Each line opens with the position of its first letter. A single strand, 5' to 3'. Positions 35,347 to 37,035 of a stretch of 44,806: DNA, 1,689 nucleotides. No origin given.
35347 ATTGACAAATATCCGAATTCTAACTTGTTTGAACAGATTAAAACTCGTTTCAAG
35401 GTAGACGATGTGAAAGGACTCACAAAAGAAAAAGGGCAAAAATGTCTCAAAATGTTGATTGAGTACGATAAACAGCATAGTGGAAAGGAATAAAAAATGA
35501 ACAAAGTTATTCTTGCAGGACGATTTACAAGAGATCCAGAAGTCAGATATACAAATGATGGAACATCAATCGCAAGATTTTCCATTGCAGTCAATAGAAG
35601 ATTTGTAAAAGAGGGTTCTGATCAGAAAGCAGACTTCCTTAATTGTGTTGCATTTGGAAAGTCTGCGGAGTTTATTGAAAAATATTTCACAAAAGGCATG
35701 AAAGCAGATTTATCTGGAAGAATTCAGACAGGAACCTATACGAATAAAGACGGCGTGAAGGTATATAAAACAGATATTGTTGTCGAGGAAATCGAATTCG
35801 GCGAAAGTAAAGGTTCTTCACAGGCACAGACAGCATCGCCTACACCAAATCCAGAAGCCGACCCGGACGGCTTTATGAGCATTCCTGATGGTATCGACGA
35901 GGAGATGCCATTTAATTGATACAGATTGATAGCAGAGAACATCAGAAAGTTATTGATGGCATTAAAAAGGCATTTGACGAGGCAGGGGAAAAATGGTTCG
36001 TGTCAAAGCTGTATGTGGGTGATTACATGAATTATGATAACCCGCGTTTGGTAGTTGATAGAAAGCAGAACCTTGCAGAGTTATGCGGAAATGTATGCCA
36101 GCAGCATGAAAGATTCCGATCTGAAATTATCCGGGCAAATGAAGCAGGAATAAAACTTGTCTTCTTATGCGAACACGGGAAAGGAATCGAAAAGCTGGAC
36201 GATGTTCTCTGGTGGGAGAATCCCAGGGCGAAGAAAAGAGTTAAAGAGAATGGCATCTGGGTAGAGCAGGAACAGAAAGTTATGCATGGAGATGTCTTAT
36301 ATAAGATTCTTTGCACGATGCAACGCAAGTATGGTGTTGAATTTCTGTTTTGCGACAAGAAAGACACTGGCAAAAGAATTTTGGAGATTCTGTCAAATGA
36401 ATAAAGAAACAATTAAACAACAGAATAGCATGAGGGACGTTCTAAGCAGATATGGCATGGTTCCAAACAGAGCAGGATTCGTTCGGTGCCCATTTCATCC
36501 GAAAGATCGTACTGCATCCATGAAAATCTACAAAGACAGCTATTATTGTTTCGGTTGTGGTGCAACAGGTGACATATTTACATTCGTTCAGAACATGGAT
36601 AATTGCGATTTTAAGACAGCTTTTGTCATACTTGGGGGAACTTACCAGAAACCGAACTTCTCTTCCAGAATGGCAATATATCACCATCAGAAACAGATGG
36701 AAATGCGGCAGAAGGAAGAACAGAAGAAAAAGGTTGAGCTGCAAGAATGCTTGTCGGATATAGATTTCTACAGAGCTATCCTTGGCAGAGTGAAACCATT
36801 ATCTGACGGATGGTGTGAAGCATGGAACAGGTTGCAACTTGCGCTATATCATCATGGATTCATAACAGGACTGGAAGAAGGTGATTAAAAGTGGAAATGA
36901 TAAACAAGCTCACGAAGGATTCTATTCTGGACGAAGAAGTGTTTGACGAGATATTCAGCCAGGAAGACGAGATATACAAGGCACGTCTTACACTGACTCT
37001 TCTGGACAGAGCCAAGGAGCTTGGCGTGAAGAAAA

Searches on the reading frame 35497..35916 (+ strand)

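Call 83: search_protein_families(library=pfam, proteins=[window:35497-35916:+], max_evalue=0.001)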
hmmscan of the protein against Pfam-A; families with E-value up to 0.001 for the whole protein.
window:35497-35916:+ (140 aa): 1 family
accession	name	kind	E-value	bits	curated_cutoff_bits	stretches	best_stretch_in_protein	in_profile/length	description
PF00436.31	SSB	-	6e-32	110.2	26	1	1-101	1-103/104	Single-strand binding protein family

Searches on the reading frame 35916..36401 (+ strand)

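Call 83: search_protein_families(library=pfam, proteins=[window:35916-36401:+], max_evalue=0.001)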
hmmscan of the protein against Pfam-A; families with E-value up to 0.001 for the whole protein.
window:35916-36401:+ (162 aa): 1 family
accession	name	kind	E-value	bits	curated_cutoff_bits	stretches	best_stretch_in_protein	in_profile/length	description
PF02732.21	ERCC4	-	2.5e-09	37.6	24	1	4-151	1-133/140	ERCC4 domain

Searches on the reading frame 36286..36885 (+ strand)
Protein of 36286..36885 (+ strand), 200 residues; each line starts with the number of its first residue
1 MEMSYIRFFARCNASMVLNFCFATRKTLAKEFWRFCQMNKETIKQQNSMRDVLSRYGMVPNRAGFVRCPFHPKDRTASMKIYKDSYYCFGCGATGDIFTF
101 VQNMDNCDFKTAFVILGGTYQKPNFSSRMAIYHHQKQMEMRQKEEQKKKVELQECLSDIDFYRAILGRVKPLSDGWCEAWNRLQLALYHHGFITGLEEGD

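Call 83: search_protein_families(library=pfam, proteins=[window:36286-36885:+], max_evalue=0.001)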
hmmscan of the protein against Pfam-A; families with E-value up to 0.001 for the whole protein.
window:36286-36885:+ (200 aa): 1 family
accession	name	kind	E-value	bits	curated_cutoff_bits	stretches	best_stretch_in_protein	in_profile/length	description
PF01807.25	Zn_ribbon_DnaG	-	1.4e-14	54.1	24.9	1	41-117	7-86/98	CHC2 zinc finger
